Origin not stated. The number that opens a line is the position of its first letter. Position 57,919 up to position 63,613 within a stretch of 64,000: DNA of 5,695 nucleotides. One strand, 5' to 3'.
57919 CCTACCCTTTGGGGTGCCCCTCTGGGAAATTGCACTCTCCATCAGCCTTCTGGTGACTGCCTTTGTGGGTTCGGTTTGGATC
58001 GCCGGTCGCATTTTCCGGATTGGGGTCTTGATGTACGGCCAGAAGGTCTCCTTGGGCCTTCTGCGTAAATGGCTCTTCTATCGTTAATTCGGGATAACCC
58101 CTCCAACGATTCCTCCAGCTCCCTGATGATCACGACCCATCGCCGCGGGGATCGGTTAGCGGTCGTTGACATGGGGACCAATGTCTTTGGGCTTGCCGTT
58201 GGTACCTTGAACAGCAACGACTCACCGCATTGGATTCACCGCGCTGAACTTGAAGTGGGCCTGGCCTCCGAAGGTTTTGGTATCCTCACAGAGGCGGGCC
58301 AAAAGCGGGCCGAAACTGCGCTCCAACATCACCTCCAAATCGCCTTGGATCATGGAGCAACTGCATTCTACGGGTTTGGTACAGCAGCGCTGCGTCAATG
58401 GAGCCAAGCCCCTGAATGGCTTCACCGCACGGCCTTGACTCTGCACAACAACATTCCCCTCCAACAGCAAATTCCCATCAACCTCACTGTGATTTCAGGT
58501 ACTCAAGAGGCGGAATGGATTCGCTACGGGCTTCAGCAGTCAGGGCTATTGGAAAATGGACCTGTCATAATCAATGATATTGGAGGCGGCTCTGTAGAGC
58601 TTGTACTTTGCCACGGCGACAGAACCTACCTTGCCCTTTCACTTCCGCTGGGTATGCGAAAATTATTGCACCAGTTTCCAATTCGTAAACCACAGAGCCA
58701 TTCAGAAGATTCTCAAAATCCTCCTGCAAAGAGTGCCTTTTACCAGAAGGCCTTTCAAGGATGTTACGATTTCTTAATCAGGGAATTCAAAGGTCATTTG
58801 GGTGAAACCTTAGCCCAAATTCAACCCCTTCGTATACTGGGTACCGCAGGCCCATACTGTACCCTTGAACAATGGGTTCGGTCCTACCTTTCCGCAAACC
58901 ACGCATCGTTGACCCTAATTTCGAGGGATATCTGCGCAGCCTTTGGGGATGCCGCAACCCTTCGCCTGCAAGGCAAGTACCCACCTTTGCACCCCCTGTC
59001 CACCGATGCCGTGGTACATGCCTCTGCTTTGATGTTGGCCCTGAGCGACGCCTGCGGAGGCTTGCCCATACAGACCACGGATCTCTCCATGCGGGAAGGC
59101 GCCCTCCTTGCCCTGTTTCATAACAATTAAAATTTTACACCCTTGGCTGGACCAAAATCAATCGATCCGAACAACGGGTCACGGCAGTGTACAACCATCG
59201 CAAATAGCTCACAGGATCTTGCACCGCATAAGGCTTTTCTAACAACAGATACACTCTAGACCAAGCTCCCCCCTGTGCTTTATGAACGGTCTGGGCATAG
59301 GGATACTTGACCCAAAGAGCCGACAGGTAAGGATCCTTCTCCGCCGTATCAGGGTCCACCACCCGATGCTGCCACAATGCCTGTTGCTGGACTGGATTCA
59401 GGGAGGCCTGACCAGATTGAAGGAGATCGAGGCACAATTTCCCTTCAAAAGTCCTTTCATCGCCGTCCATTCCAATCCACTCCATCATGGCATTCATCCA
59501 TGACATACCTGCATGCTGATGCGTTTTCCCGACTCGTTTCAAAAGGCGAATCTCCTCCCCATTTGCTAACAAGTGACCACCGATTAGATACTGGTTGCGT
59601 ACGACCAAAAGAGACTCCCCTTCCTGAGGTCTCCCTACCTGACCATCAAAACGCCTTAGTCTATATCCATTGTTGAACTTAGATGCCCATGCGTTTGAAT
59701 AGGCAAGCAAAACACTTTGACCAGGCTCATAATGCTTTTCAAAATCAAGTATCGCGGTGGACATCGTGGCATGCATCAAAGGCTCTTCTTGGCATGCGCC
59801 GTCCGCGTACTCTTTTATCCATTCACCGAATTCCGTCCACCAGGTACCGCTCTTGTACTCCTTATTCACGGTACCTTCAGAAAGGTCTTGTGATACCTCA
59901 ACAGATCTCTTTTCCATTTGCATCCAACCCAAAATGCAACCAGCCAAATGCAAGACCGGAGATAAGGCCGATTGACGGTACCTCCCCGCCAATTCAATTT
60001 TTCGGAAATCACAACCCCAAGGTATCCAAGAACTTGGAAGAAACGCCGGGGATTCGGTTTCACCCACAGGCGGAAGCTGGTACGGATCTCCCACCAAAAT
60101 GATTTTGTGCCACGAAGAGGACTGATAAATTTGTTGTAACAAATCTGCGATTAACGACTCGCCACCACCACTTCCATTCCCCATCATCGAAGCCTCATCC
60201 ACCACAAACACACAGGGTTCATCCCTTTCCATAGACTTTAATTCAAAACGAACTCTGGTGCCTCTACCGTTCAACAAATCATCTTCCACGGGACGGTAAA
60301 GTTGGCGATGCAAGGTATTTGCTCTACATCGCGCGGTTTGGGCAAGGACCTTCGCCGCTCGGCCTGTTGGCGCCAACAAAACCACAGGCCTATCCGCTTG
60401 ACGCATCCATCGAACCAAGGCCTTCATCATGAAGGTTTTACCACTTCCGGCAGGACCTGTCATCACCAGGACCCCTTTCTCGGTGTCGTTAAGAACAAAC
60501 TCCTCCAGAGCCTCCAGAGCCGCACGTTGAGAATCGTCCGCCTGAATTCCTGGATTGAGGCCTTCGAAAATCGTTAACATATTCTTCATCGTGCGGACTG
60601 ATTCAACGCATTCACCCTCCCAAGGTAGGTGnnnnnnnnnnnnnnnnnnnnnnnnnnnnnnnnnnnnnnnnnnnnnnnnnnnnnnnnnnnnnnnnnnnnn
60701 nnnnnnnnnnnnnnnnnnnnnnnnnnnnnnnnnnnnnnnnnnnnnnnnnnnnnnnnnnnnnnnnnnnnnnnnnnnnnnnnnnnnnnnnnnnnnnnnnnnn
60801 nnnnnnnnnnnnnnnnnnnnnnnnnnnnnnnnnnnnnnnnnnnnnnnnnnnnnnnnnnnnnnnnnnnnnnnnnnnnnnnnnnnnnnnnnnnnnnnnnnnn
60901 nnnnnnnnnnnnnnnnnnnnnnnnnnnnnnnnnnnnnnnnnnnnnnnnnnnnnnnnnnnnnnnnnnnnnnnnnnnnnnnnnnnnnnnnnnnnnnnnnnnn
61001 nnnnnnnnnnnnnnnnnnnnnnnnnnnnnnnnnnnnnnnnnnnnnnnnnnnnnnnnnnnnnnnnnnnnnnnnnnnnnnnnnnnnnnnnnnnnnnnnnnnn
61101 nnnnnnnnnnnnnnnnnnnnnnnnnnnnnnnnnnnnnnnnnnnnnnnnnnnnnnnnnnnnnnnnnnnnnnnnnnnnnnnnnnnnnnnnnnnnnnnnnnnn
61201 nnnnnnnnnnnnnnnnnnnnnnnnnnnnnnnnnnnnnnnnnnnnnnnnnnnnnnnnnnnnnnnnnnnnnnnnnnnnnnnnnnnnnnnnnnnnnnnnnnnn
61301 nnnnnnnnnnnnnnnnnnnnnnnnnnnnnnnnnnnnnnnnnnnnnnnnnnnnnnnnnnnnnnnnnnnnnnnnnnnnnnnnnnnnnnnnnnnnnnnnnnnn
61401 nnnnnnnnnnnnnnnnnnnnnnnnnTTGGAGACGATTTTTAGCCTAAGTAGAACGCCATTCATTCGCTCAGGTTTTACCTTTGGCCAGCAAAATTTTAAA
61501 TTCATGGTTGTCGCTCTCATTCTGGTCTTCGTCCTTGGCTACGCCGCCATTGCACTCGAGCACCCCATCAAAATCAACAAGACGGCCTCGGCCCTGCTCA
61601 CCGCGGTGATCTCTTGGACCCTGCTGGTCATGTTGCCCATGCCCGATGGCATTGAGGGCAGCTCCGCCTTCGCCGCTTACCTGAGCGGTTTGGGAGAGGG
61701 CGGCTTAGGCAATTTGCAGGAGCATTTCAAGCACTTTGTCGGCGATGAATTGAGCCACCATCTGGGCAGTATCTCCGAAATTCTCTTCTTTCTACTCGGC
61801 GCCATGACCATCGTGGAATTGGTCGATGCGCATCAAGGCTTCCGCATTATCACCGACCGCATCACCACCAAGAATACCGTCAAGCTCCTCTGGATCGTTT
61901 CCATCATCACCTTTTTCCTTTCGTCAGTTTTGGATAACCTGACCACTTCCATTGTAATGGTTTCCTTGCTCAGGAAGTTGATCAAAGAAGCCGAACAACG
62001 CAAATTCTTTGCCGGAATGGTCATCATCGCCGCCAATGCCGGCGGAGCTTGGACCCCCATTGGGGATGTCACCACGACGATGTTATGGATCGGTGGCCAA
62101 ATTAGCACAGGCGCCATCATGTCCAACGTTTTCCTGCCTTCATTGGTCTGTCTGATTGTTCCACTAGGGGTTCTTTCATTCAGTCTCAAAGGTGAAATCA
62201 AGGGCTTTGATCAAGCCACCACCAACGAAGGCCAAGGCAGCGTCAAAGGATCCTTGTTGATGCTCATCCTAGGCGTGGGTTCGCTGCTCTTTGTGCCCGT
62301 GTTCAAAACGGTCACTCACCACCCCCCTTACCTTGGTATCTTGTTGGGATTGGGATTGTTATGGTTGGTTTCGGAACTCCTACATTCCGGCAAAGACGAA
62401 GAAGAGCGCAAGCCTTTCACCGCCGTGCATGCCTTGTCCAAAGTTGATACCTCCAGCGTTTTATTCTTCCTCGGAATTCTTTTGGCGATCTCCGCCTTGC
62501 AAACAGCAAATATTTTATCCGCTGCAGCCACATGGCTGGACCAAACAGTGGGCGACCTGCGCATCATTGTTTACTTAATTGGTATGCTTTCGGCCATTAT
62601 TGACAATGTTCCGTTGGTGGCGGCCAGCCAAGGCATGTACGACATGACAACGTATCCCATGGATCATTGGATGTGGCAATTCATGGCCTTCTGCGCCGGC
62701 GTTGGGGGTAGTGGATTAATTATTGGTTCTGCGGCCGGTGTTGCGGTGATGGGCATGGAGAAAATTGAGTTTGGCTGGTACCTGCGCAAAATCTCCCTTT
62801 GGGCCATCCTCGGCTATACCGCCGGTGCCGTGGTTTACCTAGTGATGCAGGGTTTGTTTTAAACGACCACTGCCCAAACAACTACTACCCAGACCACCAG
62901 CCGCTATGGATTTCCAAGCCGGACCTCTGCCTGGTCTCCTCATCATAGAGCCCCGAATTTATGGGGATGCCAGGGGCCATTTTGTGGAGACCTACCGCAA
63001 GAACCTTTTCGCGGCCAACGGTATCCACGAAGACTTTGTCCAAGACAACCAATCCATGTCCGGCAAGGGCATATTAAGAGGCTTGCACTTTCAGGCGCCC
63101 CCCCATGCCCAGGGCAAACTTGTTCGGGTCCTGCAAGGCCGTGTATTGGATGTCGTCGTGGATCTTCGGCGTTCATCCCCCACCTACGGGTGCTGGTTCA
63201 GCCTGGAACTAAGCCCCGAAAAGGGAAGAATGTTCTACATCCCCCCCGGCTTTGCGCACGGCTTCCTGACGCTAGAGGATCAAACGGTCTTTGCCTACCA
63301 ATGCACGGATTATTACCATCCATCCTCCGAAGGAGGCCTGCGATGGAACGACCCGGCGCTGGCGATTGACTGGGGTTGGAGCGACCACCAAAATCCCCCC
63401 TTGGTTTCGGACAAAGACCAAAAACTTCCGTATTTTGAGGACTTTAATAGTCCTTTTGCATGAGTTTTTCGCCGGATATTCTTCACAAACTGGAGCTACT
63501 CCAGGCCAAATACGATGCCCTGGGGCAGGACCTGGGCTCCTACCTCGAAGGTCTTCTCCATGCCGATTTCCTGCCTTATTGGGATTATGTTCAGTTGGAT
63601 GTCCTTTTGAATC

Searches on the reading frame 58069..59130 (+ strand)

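Call 57: search_protein_families(library=pfam, max_evalue=0.0001, proteins=[window:58069-59130:+])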
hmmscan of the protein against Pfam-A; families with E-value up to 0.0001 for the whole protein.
window:58069-59130:+ (353 aa): 1 family
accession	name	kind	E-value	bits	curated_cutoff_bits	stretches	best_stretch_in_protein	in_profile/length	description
PF02541.22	Ppx-GppA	-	6.6e-18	65.6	27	1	65-203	26-151/285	Ppx/GppA phosphatase family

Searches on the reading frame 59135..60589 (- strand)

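Call 16: search_protein_families(library=pfam, proteins=[window:59135-60589:-], max_evalue=0.001)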
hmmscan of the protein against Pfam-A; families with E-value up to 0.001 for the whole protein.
window:59135-60589:- (484 aa): 16 families
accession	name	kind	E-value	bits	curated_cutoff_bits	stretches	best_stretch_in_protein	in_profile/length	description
PF13604.12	AAA_30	-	3.1e-25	89.4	27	1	19-177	4-133/191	AAA domain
PF13245.12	AAA_19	-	2e-22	80.2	25.1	1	34-176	7-133/134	AAA domain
PF13538.12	UvrD_C_2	-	6.3e-11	42.4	27.4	1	431-480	3-52/52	UvrD-like helicase C-terminal domain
PF05970.20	PIF1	-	1.7e-10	41.3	25.9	1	19-178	4-158/223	PIF1-like helicase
PF13401.12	AAA_22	-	1.2e-08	35.8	27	1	37-172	4-126/130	AAA domain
PF01443.25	Viral_helicase1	-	7e-07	29.7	21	0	42-177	2-102/228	Viral superfamily 1 RNA helicase core domain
PF13086.12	AAA_11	-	1.2e-06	29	27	0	158-175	238-253/257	AAA domain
PF01637.24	ATPase_2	-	7.2e-06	26.4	33.2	1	24-164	7-149/225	ATPase domain predominantly from Archaea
PF04851.21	ResIII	-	2.6e-05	24.6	22.5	1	17-76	4-63/164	Type III restriction enzyme, res subunit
PF13191.12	AAA_16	-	0.00011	23.2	32.6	1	22-131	9-104/167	AAA ATPase domain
PF00004.35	AAA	-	0.00018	22.4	21.2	1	42-166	2-105/131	ATPase family associated with various cellular activities (AAA)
PF25199.1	nSTAND_NTPase5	-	0.00022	21.5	34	0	21-74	21-78/145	Novel STAND NTPase 5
PF09848.15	SLFN-g3_helicase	-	0.00035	20.4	24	1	39-213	2-168/354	Schlafen group 3, DNA/RNA helicase domain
PF24883.2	NPHP3_N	-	0.00036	21.2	24.8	1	33-72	17-56/164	Nephrocystin 3, N-terminal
PF00437.27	T2SSE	-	0.00045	19.4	24.9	1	25-70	131-174/370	Type II/IV secretion system protein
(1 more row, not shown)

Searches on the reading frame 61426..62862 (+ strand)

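Call 16: search_protein_families(library=pfam, proteins=[window:61426-62862:+], max_evalue=0.001)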
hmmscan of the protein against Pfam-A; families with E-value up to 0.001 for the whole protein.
window:61426-62862:+ (478 aa): 1 family
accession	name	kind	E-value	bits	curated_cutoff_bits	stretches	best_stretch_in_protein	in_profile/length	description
PF03600.22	CitMHS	-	1.7e-32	113.3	31.9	1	40-425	2-336/336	Citrate transporter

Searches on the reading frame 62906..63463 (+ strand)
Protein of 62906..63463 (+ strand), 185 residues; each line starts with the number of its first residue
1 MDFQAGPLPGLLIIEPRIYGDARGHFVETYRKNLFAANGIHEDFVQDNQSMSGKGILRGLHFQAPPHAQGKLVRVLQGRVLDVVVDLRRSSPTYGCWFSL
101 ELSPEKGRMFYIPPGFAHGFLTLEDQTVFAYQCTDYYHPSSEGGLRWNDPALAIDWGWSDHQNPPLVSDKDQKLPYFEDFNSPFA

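Call 57: search_protein_families(library=pfam, max_evalue=0.0001, proteins=[window:62906-63463:+])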
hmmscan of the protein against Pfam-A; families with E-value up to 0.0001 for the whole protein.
window:62906-63463:+ (185 aa): 1 family
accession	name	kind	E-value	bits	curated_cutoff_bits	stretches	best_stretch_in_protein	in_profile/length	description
PF00908.23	dTDP_sugar_isom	-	9.5e-72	240.6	27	1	7-179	3-168/168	dTDP-4-dehydrorhamnose 3,5-epimerase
